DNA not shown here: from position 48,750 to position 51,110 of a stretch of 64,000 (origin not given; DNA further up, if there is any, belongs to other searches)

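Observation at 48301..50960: Four-gene operon: miniaturised double dynamin-like GTPase plus three small paralogous helical proteins, one tail-anchored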

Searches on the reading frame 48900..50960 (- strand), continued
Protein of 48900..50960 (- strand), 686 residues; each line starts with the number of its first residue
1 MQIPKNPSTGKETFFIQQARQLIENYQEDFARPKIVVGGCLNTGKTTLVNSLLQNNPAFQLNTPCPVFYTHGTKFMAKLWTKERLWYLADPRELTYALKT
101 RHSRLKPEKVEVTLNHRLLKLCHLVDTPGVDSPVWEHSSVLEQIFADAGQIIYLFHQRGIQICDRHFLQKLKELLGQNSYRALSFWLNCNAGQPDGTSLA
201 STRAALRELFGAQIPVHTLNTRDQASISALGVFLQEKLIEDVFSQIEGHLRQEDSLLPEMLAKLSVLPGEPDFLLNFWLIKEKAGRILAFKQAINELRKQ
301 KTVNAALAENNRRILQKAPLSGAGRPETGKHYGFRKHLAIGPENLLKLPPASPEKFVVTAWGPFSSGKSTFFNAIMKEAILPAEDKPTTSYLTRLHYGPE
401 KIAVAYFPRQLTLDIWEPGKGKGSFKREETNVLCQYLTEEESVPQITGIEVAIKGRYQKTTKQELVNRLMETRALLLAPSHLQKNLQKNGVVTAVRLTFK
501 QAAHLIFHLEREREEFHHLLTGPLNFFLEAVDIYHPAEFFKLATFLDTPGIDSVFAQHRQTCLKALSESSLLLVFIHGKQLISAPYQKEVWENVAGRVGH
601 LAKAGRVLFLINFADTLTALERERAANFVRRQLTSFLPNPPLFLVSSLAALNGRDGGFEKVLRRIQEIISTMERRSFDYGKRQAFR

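Call 14: find_related_loci(query=A1, collection=genome_contigs, flank=8000)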
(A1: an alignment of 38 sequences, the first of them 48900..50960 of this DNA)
Query A1 (686 aa) in genome_contigs; peptide patterns used: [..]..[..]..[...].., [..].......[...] (x = any residue, [..] = any of these).
600 stretches matched a pattern (row limit reached: there are more); 42 encode a relative of the query (tblastn E <= 1e-3); 42 distinct loci.
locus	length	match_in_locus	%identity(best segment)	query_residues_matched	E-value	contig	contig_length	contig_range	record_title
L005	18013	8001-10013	30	23-655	1e-70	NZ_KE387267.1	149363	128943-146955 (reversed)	Desulfotruncus alcoholivorax DSM 16058 H569DRAFT_scaffold00006.6, whole genome shotgun sequence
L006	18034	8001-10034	28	33-669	2e-64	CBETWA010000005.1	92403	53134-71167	MAG TPA_asm: uncultured bacterium isolate SRR13515398_concoct_14 genome assembly, contig: ERZ25510404.26, whole genome s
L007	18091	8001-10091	31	15-669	3e-78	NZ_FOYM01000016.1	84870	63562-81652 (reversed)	Desulfoscipio geothermicus DSM 3669, whole genome shotgun sequence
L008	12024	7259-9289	30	29-673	4e-81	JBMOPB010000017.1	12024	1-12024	MAG: Bacillota bacterium isolate Betzabe_MAG117 MAG117_17, whole genome shotgun sequence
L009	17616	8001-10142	32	18-677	9e-98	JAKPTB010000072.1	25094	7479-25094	MAG: Bacillota bacterium isolate JPNA_metabat.60 k141_591224, whole genome shotgun sequence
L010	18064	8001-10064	30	32-677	6e-80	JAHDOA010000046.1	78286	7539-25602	MAG: Pelotomaculum sp. isolate SL1-B34.2 k141_156467, whole genome shotgun sequence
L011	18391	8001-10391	31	356-674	2e-9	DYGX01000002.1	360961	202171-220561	MAG TPA_asm: Thermoflexus sp. isolate BE2012_2_66_22 Afr_mines_BE2012_8_length_360961_cov_8_205009, whole genome shotgun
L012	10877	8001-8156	48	356-406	7e-9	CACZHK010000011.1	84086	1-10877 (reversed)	MAG: Selenomonas ruminantium isolate RUG12626 genome assembly, contig: RUG12626_asm_11, whole genome shotgun sequence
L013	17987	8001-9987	39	351-422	2e-9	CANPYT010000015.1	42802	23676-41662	MAG: uncultured Acetatifactor sp. isolate Lapin-002__bin88 genome assembly, contig: Lapin-002__NODE_1149_length_42802_co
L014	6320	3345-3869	28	354-654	7e-8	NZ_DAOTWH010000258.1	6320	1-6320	MAG: Chloroflexus sp. isolate H12_130 k73_847981, whole genome shotgun sequence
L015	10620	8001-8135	53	356-400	8e-8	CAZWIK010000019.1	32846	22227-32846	MAG TPA_asm: uncultured Enterobacteriaceae bacterium isolate SRP222994_co1_52 genome assembly, contig: NODE_2467_length_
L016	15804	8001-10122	45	344-633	2e-7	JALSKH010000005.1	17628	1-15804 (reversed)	MAG: Campylobacteraceae bacterium isolate 355-202_maxbin2_scaf2bin.066 355-202_scaffold_107_c1, whole genome shotgun seq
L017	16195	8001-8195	43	343-406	3e-7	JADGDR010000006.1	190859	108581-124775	MAG: Sulfurospirillum sp. isolate BB15 NODE_61_length_190859_cov_46.218243, whole genome shotgun sequence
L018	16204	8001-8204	38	354-415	3e-7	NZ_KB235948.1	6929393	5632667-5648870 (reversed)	Oscillatoria sp. PCC 10802 Osc10802DRAFT_Contig7.7, whole genome shotgun sequence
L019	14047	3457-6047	47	339-654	2e-7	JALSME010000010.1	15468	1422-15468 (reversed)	MAG: Sulfurospirillum sp. isolate 355-202_metabat2_scaf2bin.076 355-202_scaffold_108_c1, whole genome shotgun sequence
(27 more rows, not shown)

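Call 20: search_solved_structures(query=A1, max_evalue=0.01, show_alignments=0)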
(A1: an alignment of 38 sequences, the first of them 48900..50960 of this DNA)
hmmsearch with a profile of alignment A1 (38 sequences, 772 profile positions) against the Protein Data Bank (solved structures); distinct sequences matched with E-value up to 0.01: 75 (the best 60 are shown).
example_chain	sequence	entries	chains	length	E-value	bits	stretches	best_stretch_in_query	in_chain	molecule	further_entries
5owv_A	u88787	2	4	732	2.3e-19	72.3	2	339-449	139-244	GTP-binding protein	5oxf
6jfk_A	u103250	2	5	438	3.9e-17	64.9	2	4-143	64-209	Mitofusin-2,cDNA FLJ57997, highly similar to Transmembrane GTPase MFN2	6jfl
2j68_A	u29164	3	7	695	4e-17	64.9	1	354-421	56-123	BACTERIAL DYNAMIN-LIKE PROTEIN | DYNAMIN FAMILY PROTEIN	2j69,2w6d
5owv_C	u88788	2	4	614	1.8e-16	62.7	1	13-134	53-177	GTP-binding protein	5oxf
6jfm_A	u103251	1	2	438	5.7e-14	54.4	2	4-143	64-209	Mitofusin-2,Mitofusin-2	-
7zw6_A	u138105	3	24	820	2.7e-13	52.2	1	327-416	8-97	Slr0869 protein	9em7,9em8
9em9_A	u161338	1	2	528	4.2e-13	51.6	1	327-416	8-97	Slr0869 protein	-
6j72_A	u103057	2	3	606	2.8e-11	45.5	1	16-142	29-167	Isoniazid inducible gene protein IniA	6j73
6xrs_A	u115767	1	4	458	1.4e-08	36.6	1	20-67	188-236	GTPase Der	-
5dn8_A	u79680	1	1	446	1.4e-08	36.6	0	22-57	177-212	GTPase Der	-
7sox_A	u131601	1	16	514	1.8e-08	36.3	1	15-147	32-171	EH domain-containing protein 4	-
5mtv_A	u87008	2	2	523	1.8e-08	36.2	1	15-147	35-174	EH domain-containing protein 4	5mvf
5gnt_A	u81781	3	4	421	2e-08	36.1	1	24-143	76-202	Mitofusin-1 | Mitofusin-1,Mitofusin-1 fusion protein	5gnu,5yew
5yew_A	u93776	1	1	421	3.4e-08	35.3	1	24-143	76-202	Mitofusin-1,Mitofusin-1 fusion protein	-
5goe_A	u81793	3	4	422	3.8e-08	35.2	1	24-143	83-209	Mitofusin-1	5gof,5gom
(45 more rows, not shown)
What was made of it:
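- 48900..50960 (-): Two-headed dynamin-like GTPase, 686 aa, a DynA-related family with truncated stalks. The PDB profile search finds Cj-DLP1/2, MFN2, BDLP, SynDLP and IniA (call 20).
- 50013..50960 (-): Half 1 (aa 1-316): N-terminal helix, G domain (G1 aa 39-46, G2 T63, G3 DTPG 126-129) and about 95 aa of neck-like helices. The profile matches MFN2, IniA, EHD and Cj-DLP2 G domains (call 20).
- The profile search of PDB sequences returns Cj-DLP1/2, MFN2, BDLP, SynDLP and IniA for both halves (call 20).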

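Call 22: predict_structure(alignment_id=A1)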
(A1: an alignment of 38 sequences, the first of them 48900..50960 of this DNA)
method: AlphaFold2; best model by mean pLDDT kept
length: 686 residues; sequences in the alignment: 38
mean_pLDDT: 83.2   pTM: 0.62
mean pLDDT of the five models: 83.2, 82.2, 80.8, 79.9, 79.5
residues with pLDDT >= 90: 307; 70-90: 272; 50-70: 63; < 50: 44
segments of 3 or more residues with pLDDT < 50: 1-8, 57-59, 318-336, 340-347
pLDDT, mean of each block of 10 residues (from residue 1): 44 83 82 93 90 67 87 94 89 85 74 92 94 82 93 91 89 89 92 70 88 91 91 92 91 94 91 94 94 89 84 68 30 47 46 76 89 94 65 93 91 80 77 82 80 91 92 77 58 89 83 89 84 94 93 82 91 89 76 86 93 87 88 84 93 90 94 76 54
secondary structure, 60 per line:
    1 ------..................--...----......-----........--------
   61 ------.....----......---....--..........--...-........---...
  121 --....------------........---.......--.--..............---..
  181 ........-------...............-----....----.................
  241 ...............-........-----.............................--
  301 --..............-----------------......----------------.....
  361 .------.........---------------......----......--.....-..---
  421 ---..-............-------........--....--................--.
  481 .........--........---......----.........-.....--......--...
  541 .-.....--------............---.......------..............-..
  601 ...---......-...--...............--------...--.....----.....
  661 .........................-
elements in order (helices of 4 or more, strands of 3 or more residues): H7-24 E34-39 H45-52 E67-71 E76-81 E85-88 H91-100 E107-114 E123-126 H139-146 E150-156 H162-175 H179-182 E183-188 H196-210 E216-219 H224-255 H257-264 H270-298 H303-316 H334-337 E356-361 H368-376 E392-397 E402-407 E410-414 H427-438 E446-453 E456-459 H462-477 H480-489 E492-499 E503-508 H513-521 H523-527 E530-535 H538-541 E543-547 H556-567 E571-577 H584-597 H599-603 E607-612 H619-633 E642-644 H647-651 H656-685
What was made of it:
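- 48900..50960 (-): The AF2 model has pLDDT 83 (call 22).
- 50013..50960 (-): Secondary structure of the AF2 model (call 22).
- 48903..49919 (-): Half 2 (aa 348-686): DynA-D2-like G domain (G1 362-369, G2 T388/T389, G3 DTPG 547-550, G4 NFAD 612-615) with a long G2-G3 insert and a single C-terminal helix (aa 656-685). Elements of the AF2 model (call 22).
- On Dynamin superfamily, bacterial dynamin-like proteins (Pfam Dynamin_N, PF00350): Only about 95 helical residues follow G domain 1, and one 30-residue helix follows G domain 2 (call 22).
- The AF2 model shows about 95 helical residues after G domain 1 and one helix after G domain 2 (call 22).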

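Call 25: fold_search(model_id=the predicted structure, library=pdb)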
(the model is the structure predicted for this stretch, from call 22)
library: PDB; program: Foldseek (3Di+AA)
matches with E <= 10: 1437; with E <= 0.001: 312
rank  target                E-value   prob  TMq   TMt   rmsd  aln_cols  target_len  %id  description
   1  7zw6_A                2.9e-12  1.00  0.26  0.23  10.5       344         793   15  Oligomeric structure of SynDLP (released 2023-04-19)
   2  9em7_A                3.0e-11  1.00  0.25  0.22  11.4       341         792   17  Oligomeric structure of SynDLP in presence of GTP (released 2024-09-11)
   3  6jfk                  8.9e-11  1.00  0.24  0.38  15.1       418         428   13  GDP bound Mitofusin2 (MFN2) (released 2019-11-13)
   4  9em9_A                9.4e-11  1.00  0.28  0.37   9.9       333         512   15  Structure of SynDLP MGD with GMPPNP (released 2024-09-11)
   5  2j69_A                3.4e-10  1.00  0.25  0.26  11.0       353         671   18  Bacterial dynamin-like protein BDLP (released 2006-12-04)
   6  6jfm_B                3.4e-10  1.00  0.24  0.37  15.0       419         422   13  Mitofusin2 (MFN2)_T111D (released 2019-11-13)
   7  6jfl_C                4.2e-10  1.00  0.23  0.37  14.7       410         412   14  Nucleotide-free Mitofusin2 (MFN2) (released 2019-11-13)
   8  5mtv                  4.7e-10  1.00  0.22  0.38  16.8       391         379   15  Active structure of EHD4 complexed with ATP-gamma-S (released 2017-03-08)
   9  6j73_B                5.2e-10  1.00  0.27  0.34  10.2       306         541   19  Crystal structure of IniA from Mycobacterium smegmatis (released 2019-09-11)
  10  5oxf_C                5.5e-10  1.00  0.23  0.26  45.6       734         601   13  An oligomerised bacterial dynamin pair provides a mechanism for the long range sensing and tethering of membranes (released 2018-09-05)
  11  5mvf                  5.8e-10  1.00  0.24  0.41  16.4       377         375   14  Active structure of EHD4 complexed with ADP (released 2017-03-08)
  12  5go4                  6.1e-10  1.00  0.26  0.41  11.2       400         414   13  Truncated mitofusin-1, nucleotide-free (released 2017-01-25)
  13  5oxf_A                6.4e-10  1.00  0.28  0.28   7.8       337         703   15  An oligomerised bacterial dynamin pair provides a mechanism for the long range sensing and tethering of membranes (released 2018-09-05)
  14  5gnt                  7.2e-10  1.00  0.25  0.42  15.3       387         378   15  BDLP-like folding of Mitofusin 1 (released 2016-11-23)
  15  6jfl_D                9.9e-10  1.00  0.22  0.35  15.2       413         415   13  Nucleotide-free Mitofusin2 (MFN2) (released 2019-11-13)
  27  5owv_C                3.0e-09  1.00  0.22  0.25  44.7       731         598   11  An oligomerised bacterial dynamin pair provides a mechanism for the long-range sensing and tethering of membranes (released 2018-09-05)
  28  5owv_A                3.2e-09  1.00  0.26  0.26   8.8       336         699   15  An oligomerised bacterial dynamin pair provides a mechanism for the long-range sensing and tethering of membranes (released 2018-09-05)
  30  5owv_B                4.0e-09  1.00  0.26  0.29   9.0       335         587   16  An oligomerised bacterial dynamin pair provides a mechanism for the long-range sensing and tethering of membranes (released 2018-09-05)
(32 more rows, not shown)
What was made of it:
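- On Dynamin superfamily, bacterial dynamin-like proteins (Pfam Dynamin_N, PF00350): Foldseek finds SynDLP, MFN1/2, BDLP, EHD4, IniA and Cj-DLP at E 3e-12 to 1e-9, probability 1.00 (call 25), on a model with pLDDT 83 (call 22).
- Closest known: Minimal GTPase-domain modules of fusion DLPs. Same: These truncated constructs are among the best fold matches, with target-normalised TM-scores up to 0.47 (call 25).
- Foldseek returns SynDLP, MFN1/2 minimal GTPase constructs, BDLP, EHD4 and IniA at E 3e-12 to 1e-9 (call 25).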

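Call 26: find_encoding_contigs(protein=P0017, flank=7000, max_places=1)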
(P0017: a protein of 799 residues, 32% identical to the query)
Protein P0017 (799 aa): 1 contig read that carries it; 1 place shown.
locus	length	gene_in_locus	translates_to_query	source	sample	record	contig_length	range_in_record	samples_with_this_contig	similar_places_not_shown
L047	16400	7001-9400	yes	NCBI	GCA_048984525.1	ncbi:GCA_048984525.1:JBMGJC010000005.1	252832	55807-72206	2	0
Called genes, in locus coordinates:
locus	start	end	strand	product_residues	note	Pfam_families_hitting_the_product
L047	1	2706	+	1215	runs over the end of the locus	PF12728:HTH_17 (weak), PF00270:DEAD, PF04851:ResIII, PF22527:DEXQc_Suv3 (weak), PF08148:DSHCT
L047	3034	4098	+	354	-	PF27233:MJ0711_N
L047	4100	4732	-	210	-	PF04191:PEMT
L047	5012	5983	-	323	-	PF13289:SIR2_2 (weak)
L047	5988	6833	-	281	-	PF12728:HTH_17 (faint)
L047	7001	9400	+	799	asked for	PF01926:MMR_HSR1, PF00350:Dynamin_N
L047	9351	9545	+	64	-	-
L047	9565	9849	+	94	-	-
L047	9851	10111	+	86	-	-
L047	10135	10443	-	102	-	-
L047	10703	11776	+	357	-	PF00483:NTP_transferase, PF12804:NTP_transf_3, PF22640:ManC_GMP_beta-helix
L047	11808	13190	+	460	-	PF02878:PGM_PMM_I, PF02879:PGM_PMM_II, PF02880:PGM_PMM_III, PF00408:PGM_PMM_IV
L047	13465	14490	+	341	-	-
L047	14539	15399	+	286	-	PF00459:Inositol_P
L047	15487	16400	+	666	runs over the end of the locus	PF09137:Glucodextran_N (weak), PF00723:Glyco_hydro_15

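Call 27: find_encoding_contigs(protein=P0029, flank=7000, max_places=1)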
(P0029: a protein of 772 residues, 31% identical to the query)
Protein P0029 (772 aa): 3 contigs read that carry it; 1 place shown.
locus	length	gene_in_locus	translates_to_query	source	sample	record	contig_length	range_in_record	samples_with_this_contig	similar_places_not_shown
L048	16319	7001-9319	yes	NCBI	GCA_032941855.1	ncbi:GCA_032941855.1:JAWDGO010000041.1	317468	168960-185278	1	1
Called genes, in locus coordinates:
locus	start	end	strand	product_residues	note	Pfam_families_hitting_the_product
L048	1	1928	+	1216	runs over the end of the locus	PF12728:HTH_17 (faint), PF00270:DEAD, PF04851:ResIII, PF22527:DEXQc_Suv3 (weak), PF08148:DSHCT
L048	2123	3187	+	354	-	PF27233:MJ0711_N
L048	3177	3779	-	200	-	PF04191:PEMT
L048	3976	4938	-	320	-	PF01145:Band_7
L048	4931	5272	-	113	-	PF00392:GntR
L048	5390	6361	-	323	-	PF13289:SIR2_2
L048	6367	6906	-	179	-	-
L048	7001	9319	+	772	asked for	PF01926:MMR_HSR1, PF00350:Dynamin_N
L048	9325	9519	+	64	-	-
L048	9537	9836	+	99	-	-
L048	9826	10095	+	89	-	-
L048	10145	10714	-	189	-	PF07875:Coat_F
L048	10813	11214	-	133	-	-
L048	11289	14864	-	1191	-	PF04041:Glyco_hydro_130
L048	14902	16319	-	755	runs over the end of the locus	PF13439:Glyco_transf_4, PF00534:Glycos_transf_1, PF13692:Glyco_trans_1_4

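Call 28: find_encoding_contigs(protein=P0038, flank=7000, max_places=1)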
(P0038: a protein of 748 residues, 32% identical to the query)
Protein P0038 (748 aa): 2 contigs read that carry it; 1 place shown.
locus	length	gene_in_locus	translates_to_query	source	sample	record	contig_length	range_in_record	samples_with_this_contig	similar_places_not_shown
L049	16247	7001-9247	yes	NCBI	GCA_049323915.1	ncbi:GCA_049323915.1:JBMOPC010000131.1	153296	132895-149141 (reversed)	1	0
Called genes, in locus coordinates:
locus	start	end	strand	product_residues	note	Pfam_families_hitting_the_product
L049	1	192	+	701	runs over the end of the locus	PF00571:CBS, PF00989:PAS, PF08448:PAS_4 (weak), PF13426:PAS_9, PF00158:Sigma54_activat, PF14532:Sigma54_activ_2, PF25601:AAA_lid_14, PF18024:HTH_50, +6 more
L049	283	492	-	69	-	PF00364:Biotin_lipoyl, PF01597:GCV_H, PF25917:BSH_RND, PF25919:BSH_CusB (faint), PF25973:BSH_CzcB (faint), PF25997:BSH_YhbJ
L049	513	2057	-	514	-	PF01039:Carboxyl_trans, PF03255:ACCA (weak)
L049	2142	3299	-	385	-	PF02771:Acyl-CoA_dh_N, PF02770:Acyl-CoA_dh_M, PF00441:Acyl-CoA_dh_1, PF08028:Acyl-CoA_dh_2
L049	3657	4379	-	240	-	PF07875:Coat_F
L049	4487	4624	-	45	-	-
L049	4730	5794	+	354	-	PF27233:MJ0711_N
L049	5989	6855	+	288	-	-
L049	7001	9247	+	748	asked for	PF00009:GTP_EFTU (faint), PF00735:Septin (faint), PF09439:SRPRB (faint), PF00350:Dynamin_N, PF01926:MMR_HSR1 (faint), PF00350:Dynamin_N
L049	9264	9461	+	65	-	-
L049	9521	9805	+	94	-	-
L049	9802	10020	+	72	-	-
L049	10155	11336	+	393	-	PF00817:IMS, PF11799:IMS_C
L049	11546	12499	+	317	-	PF00892:EamA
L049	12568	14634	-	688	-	PF03030:H_PPase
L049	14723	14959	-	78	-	PF03840:SecG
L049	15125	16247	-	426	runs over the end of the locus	PF03952:Enolase_N, PF00113:Enolase_C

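Call 29: find_encoding_contigs(protein=P0007, flank=7000, max_places=1)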
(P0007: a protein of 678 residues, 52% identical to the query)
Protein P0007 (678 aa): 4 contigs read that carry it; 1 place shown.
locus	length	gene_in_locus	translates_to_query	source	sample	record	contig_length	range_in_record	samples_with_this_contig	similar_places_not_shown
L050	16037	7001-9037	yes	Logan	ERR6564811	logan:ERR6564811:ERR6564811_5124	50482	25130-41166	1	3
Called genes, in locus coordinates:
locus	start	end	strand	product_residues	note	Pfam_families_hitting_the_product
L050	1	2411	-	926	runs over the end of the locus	PF00929:RNase_T, PF00270:DEAD (weak), PF04851:ResIII (faint), PF13307:Helicase_C_2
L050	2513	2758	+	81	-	-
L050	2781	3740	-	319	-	PF03308:MeaB, PF00009:GTP_EFTU (faint), PF02492:cobW (weak)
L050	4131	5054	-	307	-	PF00890:FAD_binding_2 (weak), PF01134:GIDA (faint), PF01266:DAO (faint), PF03486:HI0933_like (faint), PF07992:Pyr_redox_2, PF13450:NAD_binding_8 (weak), PF13738:Pyr_redox_3, PF00070:Pyr_redox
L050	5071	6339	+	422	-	PF27233:MJ0711_N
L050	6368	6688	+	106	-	-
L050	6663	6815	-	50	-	-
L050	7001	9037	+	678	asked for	PF01926:MMR_HSR1 (faint), PF00350:Dynamin_N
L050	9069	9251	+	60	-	-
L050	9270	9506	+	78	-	-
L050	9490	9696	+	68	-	-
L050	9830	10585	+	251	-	-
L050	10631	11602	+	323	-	PF01384:PHO4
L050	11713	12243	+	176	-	PF07486:Hydrolase_2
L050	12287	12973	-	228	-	PF01694:Rhomboid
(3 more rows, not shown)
